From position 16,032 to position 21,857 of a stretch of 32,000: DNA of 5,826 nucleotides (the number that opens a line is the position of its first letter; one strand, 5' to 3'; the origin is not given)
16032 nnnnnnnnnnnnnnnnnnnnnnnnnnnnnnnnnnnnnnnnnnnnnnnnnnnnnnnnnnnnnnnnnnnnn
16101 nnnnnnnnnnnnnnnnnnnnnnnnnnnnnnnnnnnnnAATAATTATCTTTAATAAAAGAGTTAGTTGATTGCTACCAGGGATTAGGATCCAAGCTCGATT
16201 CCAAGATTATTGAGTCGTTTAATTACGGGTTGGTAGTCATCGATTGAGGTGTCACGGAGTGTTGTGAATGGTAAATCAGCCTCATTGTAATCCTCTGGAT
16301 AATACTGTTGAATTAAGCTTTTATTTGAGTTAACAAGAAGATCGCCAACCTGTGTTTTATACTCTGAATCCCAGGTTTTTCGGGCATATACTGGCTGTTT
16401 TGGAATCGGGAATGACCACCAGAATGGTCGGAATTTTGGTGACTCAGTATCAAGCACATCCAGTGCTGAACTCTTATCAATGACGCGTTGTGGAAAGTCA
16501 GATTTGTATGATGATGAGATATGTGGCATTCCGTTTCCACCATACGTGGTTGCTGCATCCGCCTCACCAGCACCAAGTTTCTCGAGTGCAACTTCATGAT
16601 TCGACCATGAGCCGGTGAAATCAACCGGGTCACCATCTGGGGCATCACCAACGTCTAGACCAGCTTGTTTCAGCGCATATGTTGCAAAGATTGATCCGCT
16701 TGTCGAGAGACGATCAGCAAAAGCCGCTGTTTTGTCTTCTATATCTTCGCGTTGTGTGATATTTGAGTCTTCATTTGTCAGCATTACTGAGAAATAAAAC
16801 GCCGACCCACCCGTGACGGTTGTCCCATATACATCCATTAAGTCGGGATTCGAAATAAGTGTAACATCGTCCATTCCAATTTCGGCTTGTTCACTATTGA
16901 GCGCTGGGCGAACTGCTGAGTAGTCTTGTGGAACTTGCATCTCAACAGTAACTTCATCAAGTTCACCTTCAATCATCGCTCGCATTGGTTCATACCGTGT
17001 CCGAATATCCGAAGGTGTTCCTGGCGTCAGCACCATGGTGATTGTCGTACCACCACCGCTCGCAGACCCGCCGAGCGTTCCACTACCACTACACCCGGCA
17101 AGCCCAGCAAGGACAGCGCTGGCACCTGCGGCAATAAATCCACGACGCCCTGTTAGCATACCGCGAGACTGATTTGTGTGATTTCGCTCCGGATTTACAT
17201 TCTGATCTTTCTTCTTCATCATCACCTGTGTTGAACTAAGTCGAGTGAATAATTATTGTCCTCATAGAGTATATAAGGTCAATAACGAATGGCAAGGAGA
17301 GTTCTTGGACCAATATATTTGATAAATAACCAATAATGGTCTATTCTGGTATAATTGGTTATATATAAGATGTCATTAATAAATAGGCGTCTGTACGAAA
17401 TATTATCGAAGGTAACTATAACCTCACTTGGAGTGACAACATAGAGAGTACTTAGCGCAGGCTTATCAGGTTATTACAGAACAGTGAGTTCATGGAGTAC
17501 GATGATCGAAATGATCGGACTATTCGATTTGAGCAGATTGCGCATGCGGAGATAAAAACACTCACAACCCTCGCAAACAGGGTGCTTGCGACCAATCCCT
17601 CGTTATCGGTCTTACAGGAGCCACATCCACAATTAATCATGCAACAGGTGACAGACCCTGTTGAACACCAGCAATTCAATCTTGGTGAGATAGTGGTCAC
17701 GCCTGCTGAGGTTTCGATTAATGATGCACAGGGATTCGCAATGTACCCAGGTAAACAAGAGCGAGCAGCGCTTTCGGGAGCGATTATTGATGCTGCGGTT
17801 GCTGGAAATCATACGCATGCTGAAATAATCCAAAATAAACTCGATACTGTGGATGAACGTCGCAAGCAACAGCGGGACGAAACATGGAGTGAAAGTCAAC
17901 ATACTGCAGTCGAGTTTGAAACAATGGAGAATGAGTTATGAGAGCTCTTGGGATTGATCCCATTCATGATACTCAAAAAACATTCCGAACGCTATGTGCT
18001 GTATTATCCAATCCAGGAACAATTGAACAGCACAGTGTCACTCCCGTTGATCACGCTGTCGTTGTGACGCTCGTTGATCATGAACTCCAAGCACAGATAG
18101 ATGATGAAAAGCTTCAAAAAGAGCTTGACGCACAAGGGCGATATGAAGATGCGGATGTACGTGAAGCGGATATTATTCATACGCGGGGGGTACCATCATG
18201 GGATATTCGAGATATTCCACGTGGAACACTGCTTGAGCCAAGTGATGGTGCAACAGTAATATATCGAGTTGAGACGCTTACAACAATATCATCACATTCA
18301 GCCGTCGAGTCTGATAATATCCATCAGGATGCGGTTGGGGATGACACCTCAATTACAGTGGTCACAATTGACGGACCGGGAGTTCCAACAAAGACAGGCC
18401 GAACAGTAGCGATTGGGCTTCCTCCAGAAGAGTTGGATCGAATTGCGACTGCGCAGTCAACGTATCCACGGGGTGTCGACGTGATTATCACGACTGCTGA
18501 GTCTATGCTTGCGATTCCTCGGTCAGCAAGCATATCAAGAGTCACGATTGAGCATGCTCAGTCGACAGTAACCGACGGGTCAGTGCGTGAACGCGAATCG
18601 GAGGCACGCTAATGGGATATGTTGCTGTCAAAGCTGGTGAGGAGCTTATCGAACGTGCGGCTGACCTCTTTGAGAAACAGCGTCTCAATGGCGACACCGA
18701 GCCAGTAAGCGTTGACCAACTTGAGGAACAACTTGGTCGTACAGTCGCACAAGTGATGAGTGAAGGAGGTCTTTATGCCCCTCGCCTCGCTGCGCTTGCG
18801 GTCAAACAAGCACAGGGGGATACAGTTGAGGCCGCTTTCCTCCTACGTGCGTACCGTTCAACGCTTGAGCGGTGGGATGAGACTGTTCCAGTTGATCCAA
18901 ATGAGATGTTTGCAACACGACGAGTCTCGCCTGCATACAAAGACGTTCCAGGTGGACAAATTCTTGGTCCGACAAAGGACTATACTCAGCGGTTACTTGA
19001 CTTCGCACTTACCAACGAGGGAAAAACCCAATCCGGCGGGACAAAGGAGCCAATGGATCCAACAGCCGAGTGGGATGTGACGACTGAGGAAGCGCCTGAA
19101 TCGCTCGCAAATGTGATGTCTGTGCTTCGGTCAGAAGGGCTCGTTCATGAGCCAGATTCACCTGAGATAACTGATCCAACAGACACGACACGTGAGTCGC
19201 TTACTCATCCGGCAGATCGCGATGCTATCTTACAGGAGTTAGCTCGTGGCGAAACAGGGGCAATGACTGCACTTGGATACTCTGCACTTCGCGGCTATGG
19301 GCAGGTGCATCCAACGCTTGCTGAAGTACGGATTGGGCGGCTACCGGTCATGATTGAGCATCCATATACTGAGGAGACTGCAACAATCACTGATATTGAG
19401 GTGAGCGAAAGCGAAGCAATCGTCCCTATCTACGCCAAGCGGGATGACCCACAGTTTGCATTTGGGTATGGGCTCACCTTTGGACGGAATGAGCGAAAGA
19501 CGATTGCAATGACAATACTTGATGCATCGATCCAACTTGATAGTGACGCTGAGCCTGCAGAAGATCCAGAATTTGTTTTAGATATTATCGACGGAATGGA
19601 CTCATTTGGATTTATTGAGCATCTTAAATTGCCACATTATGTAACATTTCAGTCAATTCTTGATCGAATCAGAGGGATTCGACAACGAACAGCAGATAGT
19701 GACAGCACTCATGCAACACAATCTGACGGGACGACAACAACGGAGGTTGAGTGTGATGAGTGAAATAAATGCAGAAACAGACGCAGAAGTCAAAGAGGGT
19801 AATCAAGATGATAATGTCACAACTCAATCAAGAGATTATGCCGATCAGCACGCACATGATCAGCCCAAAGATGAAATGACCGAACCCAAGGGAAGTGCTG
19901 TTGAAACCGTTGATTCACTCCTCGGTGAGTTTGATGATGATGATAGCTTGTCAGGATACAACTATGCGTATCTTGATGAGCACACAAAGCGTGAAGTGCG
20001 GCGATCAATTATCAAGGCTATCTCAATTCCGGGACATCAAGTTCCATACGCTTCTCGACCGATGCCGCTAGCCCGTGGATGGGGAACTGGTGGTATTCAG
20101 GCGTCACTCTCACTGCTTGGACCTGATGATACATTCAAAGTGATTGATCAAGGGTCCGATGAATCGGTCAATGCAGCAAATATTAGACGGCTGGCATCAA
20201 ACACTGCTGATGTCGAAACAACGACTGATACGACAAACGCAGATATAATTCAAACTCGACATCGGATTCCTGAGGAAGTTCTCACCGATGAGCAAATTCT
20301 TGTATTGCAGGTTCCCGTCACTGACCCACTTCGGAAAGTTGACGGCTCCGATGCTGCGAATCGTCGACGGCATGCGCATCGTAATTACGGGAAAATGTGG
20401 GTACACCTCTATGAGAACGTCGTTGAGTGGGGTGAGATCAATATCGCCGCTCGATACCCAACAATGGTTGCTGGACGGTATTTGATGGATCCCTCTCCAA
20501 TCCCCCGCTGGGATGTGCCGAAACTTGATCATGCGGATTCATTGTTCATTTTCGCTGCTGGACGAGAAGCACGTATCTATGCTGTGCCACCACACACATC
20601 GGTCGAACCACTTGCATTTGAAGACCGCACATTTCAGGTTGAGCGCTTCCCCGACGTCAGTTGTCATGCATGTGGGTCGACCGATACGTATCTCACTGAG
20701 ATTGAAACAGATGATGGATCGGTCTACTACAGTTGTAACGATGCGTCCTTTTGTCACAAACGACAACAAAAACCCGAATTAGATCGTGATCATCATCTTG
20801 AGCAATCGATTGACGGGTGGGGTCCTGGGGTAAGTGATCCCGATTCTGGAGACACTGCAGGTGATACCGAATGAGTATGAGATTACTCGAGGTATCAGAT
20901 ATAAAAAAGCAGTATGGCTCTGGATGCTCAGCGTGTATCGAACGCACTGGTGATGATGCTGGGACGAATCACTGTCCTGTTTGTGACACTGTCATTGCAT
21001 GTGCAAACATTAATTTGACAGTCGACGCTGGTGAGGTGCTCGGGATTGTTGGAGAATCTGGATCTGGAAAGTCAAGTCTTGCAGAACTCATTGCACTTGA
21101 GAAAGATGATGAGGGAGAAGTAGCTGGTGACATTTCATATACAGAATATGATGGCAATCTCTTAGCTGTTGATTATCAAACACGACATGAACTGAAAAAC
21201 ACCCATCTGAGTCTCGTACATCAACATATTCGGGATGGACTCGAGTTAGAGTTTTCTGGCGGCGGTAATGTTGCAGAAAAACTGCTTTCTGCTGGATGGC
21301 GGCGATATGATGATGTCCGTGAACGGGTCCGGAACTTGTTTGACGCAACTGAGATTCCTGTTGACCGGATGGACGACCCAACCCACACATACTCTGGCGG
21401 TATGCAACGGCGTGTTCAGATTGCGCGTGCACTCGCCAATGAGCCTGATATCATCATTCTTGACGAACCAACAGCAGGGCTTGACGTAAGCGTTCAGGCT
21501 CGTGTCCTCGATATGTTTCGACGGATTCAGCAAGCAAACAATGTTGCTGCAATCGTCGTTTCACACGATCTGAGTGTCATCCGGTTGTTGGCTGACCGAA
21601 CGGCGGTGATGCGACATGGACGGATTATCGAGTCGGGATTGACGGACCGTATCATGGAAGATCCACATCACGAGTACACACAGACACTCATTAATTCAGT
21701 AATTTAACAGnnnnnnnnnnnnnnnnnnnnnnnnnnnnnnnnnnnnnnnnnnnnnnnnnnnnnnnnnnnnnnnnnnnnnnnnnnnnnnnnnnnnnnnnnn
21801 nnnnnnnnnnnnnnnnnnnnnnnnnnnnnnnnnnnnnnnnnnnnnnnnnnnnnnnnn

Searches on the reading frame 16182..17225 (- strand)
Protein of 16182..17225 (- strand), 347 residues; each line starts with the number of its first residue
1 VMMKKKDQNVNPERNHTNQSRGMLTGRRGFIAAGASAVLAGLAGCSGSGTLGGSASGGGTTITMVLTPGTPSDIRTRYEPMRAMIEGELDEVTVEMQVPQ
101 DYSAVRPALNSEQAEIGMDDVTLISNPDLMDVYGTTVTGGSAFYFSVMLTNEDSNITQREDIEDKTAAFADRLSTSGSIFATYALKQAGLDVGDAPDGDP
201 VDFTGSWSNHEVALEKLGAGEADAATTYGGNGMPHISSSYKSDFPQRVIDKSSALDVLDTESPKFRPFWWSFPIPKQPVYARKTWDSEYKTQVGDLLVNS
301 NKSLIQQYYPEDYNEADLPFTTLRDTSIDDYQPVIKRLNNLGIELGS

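Call 21: search_protein_families(library=pfam, proteins=[window:16182-17225:-])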
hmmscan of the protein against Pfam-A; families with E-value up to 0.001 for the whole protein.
window:16182-17225:- (347 aa): 1 family
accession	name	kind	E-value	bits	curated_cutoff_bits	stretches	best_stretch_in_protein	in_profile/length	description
PF12974.12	Phosphonate-bd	-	1e-30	107.3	27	1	69-303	7-219/242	ABC transporter, phosphonate, periplasmic substrate-binding protein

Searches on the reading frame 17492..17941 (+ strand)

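Call 67: search_protein_families(library=pfam, proteins=[window:17492-17941:+], max_evalue=0.01)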
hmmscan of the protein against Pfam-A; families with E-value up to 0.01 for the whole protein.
window:17492-17941:+ (149 aa): 1 family
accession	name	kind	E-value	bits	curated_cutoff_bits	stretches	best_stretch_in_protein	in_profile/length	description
PF06754.17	PhnG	-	7.1e-25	88.2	32.4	1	9-145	3-139/142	Phosphonate metabolism protein PhnG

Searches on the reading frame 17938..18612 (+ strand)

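Call 21: search_protein_families(library=pfam, proteins=[window:17938-18612:+])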
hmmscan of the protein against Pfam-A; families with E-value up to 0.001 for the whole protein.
window:17938-18612:+ (224 aa): 1 family
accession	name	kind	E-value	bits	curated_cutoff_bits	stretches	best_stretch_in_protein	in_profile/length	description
PF05845.17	PhnH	-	4.8e-22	79.1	25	1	7-199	5-187/188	Bacterial phosphonate metabolism protein (PhnH)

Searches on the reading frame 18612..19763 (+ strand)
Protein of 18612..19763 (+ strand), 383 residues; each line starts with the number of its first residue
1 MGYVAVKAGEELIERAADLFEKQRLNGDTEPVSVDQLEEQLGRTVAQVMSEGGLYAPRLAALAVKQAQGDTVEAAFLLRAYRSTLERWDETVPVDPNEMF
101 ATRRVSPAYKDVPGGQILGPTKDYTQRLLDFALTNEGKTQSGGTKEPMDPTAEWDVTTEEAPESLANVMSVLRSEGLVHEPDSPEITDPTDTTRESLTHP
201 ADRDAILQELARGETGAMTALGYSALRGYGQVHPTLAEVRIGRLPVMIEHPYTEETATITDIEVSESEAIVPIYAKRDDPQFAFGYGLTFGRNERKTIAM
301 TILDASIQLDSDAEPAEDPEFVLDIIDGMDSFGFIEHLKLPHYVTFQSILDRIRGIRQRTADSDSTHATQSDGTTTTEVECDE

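Call 21: search_protein_families(library=pfam, proteins=[window:18612-19763:+])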
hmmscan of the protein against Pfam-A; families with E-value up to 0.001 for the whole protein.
window:18612-19763:+ (383 aa): 1 family
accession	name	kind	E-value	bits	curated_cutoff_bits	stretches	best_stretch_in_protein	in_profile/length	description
PF05861.17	PhnI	-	6.2e-140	466.4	34.5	1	2-359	1-347/348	Bacterial phosphonate metabolism protein (PhnI)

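Call 31: find_encoding_contigs(protein=window:18612-19763:+, flank=1000, max_places=6)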
Protein window:18612-19763:+ (383 aa): no gene with exactly this product is on record in the collection.

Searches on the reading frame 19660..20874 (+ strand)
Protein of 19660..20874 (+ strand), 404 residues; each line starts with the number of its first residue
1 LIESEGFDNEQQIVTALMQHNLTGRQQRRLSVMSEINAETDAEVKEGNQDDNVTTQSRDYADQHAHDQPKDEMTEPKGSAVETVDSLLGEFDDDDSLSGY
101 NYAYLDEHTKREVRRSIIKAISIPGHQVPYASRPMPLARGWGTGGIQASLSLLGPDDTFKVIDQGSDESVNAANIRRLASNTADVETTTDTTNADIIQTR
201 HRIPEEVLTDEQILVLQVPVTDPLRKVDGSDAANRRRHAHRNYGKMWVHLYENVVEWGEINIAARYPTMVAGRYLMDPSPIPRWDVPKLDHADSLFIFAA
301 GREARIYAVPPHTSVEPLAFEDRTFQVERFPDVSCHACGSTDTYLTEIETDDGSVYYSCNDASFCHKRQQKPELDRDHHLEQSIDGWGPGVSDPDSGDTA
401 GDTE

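Call 21: search_protein_families(library=pfam, proteins=[window:19660-20874:+])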
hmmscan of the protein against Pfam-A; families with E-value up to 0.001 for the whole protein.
window:19660-20874:+ (404 aa): 1 family
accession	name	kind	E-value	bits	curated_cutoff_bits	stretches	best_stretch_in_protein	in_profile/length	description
PF06007.16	PhnJ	-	2.4e-133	443.8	25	1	99-370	2-274/275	Phosphonate metabolism protein PhnJ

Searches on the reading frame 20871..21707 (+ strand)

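Call 21: search_protein_families(library=pfam, proteins=[window:20871-21707:+])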
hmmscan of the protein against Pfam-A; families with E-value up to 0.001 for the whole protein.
window:20871-21707:+ (278 aa): 3 families
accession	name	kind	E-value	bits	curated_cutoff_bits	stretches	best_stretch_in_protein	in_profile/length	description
PF00005.33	ABC_tran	-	5.9e-27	95.4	25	1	45-202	2-137/137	ABC transporter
PF13304.12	AAA_21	-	2.3e-09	38.2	27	1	173-237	237-303/304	AAA domain, putative AbiEii toxin, Type IV TA system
PF08352.17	oligo_HPY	-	0.0002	22.1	27.1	1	253-277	1-25/65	Oligopeptide/dipeptide transporter, C-terminal region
